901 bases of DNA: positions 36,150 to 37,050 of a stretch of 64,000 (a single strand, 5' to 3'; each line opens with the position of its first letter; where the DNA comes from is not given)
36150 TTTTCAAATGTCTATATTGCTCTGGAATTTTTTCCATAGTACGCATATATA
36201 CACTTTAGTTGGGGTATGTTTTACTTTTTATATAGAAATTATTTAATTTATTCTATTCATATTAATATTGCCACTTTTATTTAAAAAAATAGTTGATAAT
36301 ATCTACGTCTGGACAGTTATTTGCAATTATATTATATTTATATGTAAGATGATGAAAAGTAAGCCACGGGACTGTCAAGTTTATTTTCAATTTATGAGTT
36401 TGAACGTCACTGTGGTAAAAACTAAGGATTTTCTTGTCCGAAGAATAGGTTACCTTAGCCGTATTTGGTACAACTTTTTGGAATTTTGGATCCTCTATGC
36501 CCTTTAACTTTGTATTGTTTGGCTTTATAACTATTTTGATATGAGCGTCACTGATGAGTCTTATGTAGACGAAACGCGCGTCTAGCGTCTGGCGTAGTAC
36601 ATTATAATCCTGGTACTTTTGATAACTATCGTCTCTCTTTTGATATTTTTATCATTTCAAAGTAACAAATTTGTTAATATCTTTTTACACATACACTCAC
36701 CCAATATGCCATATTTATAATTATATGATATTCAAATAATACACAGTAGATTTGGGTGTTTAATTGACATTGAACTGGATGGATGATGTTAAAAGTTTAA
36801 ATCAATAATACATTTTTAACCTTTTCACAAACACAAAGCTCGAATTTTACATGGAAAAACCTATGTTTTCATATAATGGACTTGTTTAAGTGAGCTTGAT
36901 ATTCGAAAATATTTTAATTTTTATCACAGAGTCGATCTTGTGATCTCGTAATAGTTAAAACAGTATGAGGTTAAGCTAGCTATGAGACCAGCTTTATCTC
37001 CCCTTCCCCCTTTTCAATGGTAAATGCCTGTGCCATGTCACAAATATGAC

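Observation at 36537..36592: Hammerhead-ribozyme-like core embedded in a short interspersed repeat, with two further degenerate copies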

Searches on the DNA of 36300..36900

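Call 4: search_rna_families(source=window, start=36300, end=36900, threshold=evalue, max_evalue=10, show_alignments=6)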
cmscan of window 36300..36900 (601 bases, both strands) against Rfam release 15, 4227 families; matches with E-value up to 10: 3.
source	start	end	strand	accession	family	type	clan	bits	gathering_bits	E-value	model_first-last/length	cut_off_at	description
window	36545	36588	+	RF00163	Hammerhead_1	Gene; ribozyme;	CL00010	28.5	34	6.8e-05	1-45/45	no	Hammerhead ribozyme (type I)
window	36586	36660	-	RF01171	snoR4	Gene; snRNA; snoRNA; CD-box;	-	17.9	60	9.3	1-80/80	no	Small nucleolar RNA snoR4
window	36527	36594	+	RF03152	RAGATH-1-hammerhead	Gene; ribozyme;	-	16.3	56.3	5.7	1-77/77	no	RAGATH-1 hammerhead ribozyme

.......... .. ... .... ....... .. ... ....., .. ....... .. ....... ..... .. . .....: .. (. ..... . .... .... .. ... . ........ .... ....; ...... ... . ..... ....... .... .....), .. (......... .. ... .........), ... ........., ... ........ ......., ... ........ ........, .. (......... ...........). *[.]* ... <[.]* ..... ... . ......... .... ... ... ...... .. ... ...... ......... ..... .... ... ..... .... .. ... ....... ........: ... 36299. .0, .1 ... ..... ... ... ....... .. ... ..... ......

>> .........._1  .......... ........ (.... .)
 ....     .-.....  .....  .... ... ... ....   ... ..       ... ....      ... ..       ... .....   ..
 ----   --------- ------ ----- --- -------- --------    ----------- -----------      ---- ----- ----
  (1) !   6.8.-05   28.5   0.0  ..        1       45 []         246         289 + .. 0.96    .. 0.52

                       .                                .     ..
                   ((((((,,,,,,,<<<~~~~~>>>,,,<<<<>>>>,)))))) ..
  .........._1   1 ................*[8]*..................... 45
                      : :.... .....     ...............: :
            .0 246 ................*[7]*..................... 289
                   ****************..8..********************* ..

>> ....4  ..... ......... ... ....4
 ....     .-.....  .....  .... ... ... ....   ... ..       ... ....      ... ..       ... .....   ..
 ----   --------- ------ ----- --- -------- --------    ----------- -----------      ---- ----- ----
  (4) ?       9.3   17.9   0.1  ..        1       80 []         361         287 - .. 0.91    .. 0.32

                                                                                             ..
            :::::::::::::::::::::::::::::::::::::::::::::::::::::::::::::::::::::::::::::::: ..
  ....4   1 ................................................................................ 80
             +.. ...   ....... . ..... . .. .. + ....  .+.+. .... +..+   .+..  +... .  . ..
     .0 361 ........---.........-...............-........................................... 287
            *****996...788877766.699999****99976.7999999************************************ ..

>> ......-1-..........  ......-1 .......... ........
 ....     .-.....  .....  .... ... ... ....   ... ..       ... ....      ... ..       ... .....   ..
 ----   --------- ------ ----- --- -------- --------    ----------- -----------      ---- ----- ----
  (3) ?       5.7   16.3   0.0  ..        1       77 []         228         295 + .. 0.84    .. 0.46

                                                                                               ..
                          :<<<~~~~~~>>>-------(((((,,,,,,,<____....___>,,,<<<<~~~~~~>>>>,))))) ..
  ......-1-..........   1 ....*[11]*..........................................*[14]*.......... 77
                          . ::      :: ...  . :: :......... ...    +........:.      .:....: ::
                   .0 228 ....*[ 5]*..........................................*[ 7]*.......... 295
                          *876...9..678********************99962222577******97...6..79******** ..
